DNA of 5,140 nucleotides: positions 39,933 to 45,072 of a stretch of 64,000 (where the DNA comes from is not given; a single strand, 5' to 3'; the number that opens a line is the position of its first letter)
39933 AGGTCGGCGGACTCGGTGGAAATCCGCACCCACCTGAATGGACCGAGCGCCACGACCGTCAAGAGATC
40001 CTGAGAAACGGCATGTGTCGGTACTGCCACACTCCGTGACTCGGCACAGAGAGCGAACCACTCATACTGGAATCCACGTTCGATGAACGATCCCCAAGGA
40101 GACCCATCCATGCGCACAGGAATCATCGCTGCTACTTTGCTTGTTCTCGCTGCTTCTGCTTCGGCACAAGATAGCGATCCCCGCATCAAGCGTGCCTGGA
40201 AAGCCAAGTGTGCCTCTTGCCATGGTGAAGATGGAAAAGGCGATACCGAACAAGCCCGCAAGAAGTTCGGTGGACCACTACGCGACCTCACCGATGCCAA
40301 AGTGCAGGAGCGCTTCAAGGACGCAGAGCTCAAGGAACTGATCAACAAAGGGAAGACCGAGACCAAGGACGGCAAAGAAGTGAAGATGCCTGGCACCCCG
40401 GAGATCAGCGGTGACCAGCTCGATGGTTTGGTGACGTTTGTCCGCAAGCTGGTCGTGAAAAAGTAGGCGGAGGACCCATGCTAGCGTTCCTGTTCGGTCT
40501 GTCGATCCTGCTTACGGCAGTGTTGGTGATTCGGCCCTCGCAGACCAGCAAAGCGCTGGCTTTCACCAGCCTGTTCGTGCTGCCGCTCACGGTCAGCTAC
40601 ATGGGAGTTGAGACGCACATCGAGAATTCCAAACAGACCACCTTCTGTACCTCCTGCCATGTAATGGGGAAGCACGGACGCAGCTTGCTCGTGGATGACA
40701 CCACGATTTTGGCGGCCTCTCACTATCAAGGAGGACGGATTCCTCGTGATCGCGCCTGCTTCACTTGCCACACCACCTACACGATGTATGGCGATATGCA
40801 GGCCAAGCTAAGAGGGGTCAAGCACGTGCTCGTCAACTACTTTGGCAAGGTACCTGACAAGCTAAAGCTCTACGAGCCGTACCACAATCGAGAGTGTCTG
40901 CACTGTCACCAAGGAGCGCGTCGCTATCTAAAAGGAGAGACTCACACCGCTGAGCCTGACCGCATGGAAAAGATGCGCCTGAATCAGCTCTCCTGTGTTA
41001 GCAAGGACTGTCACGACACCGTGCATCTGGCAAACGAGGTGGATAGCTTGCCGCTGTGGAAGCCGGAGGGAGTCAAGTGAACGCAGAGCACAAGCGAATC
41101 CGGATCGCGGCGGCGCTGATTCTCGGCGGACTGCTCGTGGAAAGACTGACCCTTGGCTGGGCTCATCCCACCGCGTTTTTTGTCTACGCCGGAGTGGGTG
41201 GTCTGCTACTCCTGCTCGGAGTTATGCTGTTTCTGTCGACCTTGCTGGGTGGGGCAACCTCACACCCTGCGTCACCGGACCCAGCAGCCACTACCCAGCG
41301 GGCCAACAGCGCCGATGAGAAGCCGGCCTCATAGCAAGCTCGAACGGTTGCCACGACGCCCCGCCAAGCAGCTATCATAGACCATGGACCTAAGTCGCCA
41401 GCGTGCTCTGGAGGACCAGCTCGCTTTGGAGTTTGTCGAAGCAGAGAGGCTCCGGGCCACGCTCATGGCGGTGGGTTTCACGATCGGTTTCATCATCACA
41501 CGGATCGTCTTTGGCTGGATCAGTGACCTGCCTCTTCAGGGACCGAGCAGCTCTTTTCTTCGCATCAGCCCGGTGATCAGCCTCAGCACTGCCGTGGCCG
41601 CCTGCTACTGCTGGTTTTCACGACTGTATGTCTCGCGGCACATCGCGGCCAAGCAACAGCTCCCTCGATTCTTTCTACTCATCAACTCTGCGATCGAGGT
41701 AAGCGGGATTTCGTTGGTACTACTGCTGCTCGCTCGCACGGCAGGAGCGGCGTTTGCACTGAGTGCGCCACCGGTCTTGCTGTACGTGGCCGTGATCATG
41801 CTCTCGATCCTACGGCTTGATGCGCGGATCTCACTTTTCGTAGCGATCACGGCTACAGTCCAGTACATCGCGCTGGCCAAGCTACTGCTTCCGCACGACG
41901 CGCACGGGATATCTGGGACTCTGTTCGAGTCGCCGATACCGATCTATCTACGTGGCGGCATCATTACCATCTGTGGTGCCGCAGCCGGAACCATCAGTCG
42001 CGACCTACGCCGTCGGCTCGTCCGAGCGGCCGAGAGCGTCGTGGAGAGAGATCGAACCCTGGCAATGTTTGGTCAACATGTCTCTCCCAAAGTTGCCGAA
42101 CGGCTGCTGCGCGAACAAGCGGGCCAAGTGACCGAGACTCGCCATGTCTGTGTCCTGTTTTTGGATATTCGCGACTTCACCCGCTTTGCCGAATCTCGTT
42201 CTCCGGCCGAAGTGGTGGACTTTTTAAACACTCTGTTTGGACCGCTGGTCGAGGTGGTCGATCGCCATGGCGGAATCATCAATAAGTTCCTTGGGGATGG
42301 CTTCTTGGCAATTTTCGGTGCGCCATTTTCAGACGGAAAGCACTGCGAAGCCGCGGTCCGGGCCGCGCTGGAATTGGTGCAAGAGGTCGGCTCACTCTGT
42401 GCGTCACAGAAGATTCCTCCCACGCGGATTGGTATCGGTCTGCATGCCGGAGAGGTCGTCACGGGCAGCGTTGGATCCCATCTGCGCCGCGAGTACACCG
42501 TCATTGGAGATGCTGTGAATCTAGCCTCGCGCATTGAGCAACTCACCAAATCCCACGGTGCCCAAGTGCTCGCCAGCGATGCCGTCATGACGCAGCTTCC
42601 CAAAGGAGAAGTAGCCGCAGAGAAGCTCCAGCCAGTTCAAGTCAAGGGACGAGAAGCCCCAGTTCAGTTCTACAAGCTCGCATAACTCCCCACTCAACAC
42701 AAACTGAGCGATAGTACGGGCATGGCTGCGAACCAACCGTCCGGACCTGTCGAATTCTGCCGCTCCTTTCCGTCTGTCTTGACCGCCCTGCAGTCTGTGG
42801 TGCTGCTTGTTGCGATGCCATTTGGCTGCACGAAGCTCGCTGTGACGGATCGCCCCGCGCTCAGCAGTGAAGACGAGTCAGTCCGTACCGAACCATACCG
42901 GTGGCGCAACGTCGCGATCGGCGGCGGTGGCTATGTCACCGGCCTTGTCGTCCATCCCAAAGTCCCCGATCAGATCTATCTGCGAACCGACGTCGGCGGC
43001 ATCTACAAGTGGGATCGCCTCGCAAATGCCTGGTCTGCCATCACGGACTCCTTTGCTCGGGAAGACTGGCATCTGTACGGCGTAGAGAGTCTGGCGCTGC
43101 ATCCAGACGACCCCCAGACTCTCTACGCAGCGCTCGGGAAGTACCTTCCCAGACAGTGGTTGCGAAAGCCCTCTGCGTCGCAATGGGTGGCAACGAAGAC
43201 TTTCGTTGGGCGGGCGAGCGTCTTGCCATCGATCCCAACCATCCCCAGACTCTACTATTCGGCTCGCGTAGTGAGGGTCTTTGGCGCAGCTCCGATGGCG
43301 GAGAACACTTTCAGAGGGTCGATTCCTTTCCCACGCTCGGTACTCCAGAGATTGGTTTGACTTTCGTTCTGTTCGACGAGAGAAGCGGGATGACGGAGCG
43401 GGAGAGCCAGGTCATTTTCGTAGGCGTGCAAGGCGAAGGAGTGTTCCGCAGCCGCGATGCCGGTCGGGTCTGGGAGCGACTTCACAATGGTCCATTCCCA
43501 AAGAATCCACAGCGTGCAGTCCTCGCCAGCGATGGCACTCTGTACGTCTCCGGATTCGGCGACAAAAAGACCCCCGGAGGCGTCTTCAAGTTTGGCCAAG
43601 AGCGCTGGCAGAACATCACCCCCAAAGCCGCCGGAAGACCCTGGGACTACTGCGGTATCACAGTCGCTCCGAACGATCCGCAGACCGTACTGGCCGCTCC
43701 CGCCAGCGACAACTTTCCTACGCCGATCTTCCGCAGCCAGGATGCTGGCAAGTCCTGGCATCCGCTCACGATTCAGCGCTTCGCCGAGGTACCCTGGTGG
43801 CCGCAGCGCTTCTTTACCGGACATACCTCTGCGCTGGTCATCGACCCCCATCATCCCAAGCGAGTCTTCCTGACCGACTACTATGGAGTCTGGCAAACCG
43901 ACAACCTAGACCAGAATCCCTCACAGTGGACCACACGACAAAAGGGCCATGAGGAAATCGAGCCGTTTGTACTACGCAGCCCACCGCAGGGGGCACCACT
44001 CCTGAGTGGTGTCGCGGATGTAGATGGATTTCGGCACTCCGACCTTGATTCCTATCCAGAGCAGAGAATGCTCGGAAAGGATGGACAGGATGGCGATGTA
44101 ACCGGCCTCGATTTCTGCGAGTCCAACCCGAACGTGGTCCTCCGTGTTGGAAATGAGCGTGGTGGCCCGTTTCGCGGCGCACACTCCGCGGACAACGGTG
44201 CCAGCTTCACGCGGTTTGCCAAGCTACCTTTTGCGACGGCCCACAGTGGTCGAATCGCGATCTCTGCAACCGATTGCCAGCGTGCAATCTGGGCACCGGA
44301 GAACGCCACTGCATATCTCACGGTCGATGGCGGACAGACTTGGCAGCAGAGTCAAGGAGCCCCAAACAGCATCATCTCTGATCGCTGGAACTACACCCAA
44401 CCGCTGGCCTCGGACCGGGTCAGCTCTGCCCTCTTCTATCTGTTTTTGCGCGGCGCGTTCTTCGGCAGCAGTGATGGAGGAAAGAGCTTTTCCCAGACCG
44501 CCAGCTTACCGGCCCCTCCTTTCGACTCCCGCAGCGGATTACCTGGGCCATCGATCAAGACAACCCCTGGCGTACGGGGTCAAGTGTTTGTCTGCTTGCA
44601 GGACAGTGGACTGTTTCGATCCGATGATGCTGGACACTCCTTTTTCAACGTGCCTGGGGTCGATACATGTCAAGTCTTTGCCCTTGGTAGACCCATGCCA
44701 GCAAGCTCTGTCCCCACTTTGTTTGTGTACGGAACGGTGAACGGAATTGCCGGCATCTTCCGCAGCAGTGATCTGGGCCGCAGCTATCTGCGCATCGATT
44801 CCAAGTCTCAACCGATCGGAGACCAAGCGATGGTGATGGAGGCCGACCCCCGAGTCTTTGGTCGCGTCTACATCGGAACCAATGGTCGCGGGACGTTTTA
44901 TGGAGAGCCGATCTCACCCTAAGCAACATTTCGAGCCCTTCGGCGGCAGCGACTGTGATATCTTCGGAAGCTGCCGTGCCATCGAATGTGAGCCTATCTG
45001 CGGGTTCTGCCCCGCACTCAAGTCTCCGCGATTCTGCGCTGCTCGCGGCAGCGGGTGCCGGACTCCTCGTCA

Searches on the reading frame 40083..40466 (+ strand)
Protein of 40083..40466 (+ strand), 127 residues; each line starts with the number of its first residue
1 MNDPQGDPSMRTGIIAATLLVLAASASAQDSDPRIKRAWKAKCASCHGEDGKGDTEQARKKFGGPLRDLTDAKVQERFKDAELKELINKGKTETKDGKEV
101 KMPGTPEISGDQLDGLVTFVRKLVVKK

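Call 4: search_protein_families(library=pfam, proteins=[window:40083-40466:+], max_evalue=0.1)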
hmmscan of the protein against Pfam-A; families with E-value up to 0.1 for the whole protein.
window:40083-40466:+ (127 aa): 3 families
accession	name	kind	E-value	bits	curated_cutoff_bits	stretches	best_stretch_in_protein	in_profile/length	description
PF00034.26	Cytochrom_C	-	3.2e-09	38.4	21.3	1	36-123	5-89/90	Cytochrome c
PF13442.11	Cytochrome_CBB3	-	3.4e-08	34.1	27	1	34-120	5-68/68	Cytochrome C oxidase, cbb3-type, subunit III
PF09086.16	DUF1924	-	0.0063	17.3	22.5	1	37-82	23-66/96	Domain of unknown function (DUF1924)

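Call 5: search_protein_families(library=ncbifam, proteins=[window:40083-40466:+], max_evalue=0.1)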
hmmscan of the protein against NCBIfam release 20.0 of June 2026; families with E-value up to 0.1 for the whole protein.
window:40083-40466:+ (127 aa): 8 families
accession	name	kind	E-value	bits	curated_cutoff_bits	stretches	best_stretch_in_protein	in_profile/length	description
TIGR00782.1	ccoP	equivalog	1.8e-06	27.5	179.95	1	23-62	191-233/285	cytochrome-c oxidase, cbb3-type subunit III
NF045773.1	cytochro_C550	exception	0.00063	19.7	125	1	36-94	53-99/118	cytochrome c550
NF045774.1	cytochro_C551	exception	0.00092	19.2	118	1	32-67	39-74/110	cytochrome c551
NF011054.0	PRK14486.1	equivalog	0.0025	17.4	447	1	36-122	219-289/294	putative bifunctional cbb3-type cytochrome c oxidase subunit II/cytochrome c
NF050122.1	bc1_QcrC_actin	exception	0.01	15.2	200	1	12-56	18-65/253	cytochrome bc1 complex diheme cytochrome c subunit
NF045930.1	Cytc6PetJCyano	equivalog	0.037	14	135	1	14-49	11-45/110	cytochrome c6 PetJ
NF045722.1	c3_cytochr_TmcA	equivalog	0.047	13.5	114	1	27-54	90-117/125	acidic tetraheme cytochrome c3 TmcA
TIGR03874.1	4cys_cytochr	equivalog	0.085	12.6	161.75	0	37-57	38-58/143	c-type cytochrome, methanol metabolism-related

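Call 83: search_solved_structures(query=window:40083-40466:+, max_evalue=0.1)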
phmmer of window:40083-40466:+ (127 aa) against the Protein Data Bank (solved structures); distinct sequences matched with E-value up to 0.1: 17.
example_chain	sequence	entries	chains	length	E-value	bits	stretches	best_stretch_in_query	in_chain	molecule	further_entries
5xdh_A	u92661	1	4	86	1.7e-06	31.4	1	35-121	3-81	Putative cytochrome c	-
6h5l_B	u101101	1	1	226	3.2e-05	27.3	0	36-64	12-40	Conserved hypothetical cytochrome protein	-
6r6n_B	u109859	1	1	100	0.0009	22.6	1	40-95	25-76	KustA0088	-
6r6m_B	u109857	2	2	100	0.00098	22.5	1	40-95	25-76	Kusta0088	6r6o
2yev_B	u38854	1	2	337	0.014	18.8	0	23-125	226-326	CYTOCHROME C OXIDASE SUBUNIT 2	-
8yts_A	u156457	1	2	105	0.016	18.6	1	14-54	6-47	Cytochrome C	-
6xkw_p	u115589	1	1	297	0.018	18.4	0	36-58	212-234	Cbb3-type cytochrome c oxidase subunit CcoP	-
8q1v_A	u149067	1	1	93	0.021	18.2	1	38-54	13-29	Putative lipoprotein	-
6xkx_p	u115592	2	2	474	0.026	17.9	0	36-58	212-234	Cbb3-type cytochrome c oxidase subunit CcoP,Cytochrome c-type cyt cy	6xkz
6hwh_M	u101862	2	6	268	0.027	17.8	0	39-74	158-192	Cytochrome bc1 complex cytochrome c subunit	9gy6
8ovc_O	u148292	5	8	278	0.031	17.7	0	39-74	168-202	Cytochrome bc1 complex cytochrome c subunit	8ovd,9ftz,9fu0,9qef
6adq_C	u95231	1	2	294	0.036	17.5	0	39-73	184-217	Cytochrome bc1 complex cytochrome c subunit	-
8smr_G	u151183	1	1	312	0.051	17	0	36-55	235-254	Cbb3-type cytochrome c oxidase subunit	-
5mxy_A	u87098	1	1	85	0.051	17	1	40-121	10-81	Cytochrome c-552 Ks_3358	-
5mxz_A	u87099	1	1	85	0.06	16.7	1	41-121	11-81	Cytochrome c-552 Ks_3358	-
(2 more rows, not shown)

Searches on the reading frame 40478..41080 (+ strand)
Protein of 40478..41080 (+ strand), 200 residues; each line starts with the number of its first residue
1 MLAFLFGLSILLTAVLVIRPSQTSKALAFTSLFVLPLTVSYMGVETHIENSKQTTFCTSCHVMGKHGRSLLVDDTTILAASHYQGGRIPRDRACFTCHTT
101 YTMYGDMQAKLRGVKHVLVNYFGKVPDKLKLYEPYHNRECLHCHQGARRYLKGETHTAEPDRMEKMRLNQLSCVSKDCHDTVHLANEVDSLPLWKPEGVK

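Call 4: search_protein_families(library=pfam, proteins=[window:40478-41080:+], max_evalue=0.1)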
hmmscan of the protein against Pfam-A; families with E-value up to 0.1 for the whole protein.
window:40478-41080:+ (200 aa): 5 families
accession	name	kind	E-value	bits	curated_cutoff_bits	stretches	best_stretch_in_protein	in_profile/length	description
PF03264.19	Cytochrom_NNT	-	1.2e-09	38.6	24.1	1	21-182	3-167/174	NapC/NirT cytochrome c family, N-terminal region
PF22113.1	Mtrc-MtrF_II-IV_dom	-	0.0004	20.4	30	1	49-154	76-173/176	Outer membrane cytochrome MtrC/MtrF-like, domains II/IV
PF14522.11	Cytochrome_C7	-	0.0014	18.8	24.8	0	136-183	12-52/67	Cytochrome c7 and related cytochrome c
PF23392.1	DUF7101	-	0.0016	18.8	27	1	55-108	34-87/96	Domain of unknown function (DUF7101)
PF14537.11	Cytochrom_c3_2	-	0.0062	17.4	25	0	134-181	23-66/79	Cytochrome c3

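Call 5: search_protein_families(library=ncbifam, proteins=[window:40478-41080:+], max_evalue=0.1)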
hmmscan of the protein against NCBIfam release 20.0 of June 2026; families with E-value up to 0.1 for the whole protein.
window:40478-41080:+ (200 aa): 5 families
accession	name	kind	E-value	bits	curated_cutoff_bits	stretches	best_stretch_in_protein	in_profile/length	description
TIGR03153.1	cytochr_NrfH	equivalog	1.3e-10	41.4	134.2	1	33-182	7-136/138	cytochrome c nitrite reductase small subunit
TIGR02161.1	napC_nirT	subfamily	1.3e-07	31.7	310.6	1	17-184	9-165/185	periplasmic nitrate (or nitrite) reductase c-type cytochrome, NapC/NirT family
TIGR02162.1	torC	equivalog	0.00017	21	478.2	1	18-130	8-113/387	pentaheme c-type cytochrome TorC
NF007906.0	PRK10617.1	equivalog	0.00027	20.8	349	1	38-130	38-123/200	cytochrome c-type protein NapC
NF011606.0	PRK15032.1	equivalog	0.027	13.6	455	1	18-125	9-108/390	pentaheme c-type cytochrome TorC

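Call 40: search_solved_structures(query=window:40478-41080:+, max_evalue=1, show_alignments=2)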
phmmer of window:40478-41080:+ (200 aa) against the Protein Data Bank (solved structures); distinct sequences matched with E-value up to 1: 5.
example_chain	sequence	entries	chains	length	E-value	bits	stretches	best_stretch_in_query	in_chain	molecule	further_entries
9ku3_A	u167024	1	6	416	0.13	15.1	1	63-195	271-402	Carboxyl-terminal protease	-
6v0a_A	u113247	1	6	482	0.31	13.9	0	87-177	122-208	Nitrite reductase (cytochrome; ammonia-forming)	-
2j7a_C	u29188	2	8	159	0.33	13.8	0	48-127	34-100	CYTOCHROME C QUINOL DEHYDROGENASE NRFH | NAPC/NIRT CYTOCHROME C FAMILY PROTEIN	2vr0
9ku0_A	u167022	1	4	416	0.37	13.6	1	64-195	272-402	Carboxyl-terminal protease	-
9jr1_A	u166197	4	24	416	0.37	13.6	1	64-195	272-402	Carboxyl-terminal protease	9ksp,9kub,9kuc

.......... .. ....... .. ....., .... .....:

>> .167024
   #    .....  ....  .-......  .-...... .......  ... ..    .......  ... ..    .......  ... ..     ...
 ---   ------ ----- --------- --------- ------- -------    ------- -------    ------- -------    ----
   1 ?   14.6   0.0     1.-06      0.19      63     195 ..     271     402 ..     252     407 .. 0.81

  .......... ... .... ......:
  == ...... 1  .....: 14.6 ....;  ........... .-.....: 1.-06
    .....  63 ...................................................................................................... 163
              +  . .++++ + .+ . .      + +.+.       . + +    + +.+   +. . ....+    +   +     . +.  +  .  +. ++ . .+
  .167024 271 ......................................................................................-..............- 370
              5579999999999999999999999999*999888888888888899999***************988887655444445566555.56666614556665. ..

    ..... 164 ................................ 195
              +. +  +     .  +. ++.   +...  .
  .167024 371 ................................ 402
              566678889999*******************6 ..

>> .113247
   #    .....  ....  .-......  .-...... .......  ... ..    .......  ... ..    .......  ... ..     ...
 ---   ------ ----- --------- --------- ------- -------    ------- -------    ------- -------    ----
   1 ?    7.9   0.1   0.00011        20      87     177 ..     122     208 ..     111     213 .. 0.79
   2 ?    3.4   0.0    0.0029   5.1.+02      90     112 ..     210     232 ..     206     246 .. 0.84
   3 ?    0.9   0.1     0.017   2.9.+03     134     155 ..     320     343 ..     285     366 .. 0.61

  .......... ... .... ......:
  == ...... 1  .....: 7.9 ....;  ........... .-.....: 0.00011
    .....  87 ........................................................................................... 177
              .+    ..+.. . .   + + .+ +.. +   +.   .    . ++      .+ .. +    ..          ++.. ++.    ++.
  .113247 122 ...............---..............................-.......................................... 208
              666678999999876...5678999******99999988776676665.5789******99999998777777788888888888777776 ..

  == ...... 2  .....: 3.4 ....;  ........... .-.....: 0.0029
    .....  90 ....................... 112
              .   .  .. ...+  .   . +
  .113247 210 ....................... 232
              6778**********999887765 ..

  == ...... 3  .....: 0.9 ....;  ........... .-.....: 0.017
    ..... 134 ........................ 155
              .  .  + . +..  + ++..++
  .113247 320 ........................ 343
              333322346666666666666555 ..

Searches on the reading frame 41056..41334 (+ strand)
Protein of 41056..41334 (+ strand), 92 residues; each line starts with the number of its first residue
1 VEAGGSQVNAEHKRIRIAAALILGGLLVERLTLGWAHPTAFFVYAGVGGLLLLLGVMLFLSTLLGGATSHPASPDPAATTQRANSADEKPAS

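Call 55: search_protein_families(library=pfam, proteins=[window:41056-41334:+], max_evalue=0.001)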
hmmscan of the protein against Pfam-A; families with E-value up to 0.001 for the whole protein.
window:41056-41334:+ (92 aa): 0 families

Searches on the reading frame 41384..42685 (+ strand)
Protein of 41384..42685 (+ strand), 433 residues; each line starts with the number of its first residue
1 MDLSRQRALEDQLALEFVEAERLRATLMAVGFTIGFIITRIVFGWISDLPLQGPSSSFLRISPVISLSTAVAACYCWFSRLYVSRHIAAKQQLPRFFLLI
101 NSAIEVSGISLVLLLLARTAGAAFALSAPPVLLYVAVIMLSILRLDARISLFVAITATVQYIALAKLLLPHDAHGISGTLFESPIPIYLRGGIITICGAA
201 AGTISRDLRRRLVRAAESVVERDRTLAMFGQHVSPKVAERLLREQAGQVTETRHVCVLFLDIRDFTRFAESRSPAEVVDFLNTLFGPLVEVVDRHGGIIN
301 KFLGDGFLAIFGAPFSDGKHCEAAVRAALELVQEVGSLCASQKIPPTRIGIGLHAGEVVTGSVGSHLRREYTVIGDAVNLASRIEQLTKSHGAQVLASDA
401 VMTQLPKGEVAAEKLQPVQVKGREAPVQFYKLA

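Call 55: search_protein_families(library=pfam, proteins=[window:41384-42685:+], max_evalue=0.001)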
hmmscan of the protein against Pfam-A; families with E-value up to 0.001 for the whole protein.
window:41384-42685:+ (433 aa): 1 family
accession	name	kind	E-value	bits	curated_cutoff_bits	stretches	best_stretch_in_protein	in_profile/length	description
PF00211.25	Guanylate_cyc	-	7.7e-29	101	21.9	1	251-429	5-179/183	Adenylate and Guanylate cyclase catalytic domain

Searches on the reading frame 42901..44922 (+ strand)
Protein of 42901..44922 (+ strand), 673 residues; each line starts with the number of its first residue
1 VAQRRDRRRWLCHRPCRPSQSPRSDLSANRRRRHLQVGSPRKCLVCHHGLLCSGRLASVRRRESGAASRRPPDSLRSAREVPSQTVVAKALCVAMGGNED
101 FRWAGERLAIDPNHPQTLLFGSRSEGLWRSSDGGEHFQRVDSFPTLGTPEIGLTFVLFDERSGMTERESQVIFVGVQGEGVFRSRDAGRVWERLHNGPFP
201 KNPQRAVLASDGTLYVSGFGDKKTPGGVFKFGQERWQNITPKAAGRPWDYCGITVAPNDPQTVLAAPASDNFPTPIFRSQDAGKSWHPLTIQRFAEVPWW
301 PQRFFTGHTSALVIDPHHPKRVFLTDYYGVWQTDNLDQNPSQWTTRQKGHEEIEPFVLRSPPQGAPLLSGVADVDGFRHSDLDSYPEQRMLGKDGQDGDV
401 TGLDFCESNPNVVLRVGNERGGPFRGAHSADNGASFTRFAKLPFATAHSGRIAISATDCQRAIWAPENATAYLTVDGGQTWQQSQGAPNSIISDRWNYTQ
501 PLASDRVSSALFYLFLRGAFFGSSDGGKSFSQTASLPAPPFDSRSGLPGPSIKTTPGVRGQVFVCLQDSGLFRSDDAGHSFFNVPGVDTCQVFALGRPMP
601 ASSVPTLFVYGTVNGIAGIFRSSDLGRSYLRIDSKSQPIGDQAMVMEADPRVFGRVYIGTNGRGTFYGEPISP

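Call 55: search_protein_families(library=pfam, proteins=[window:42901-44922:+], max_evalue=0.001)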
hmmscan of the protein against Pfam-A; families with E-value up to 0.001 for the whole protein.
window:42901-44922:+ (673 aa): 2 families
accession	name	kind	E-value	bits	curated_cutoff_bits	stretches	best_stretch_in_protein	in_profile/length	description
PF15902.12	Sortilin-Vps10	-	1.8e-12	47.3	33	0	429-485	6-61/446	Sortilin, neurotensin receptor 3,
PF02012.26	BNR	-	4.2e-08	32.4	27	0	472-482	1-11/12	BNR/Asp-box repeat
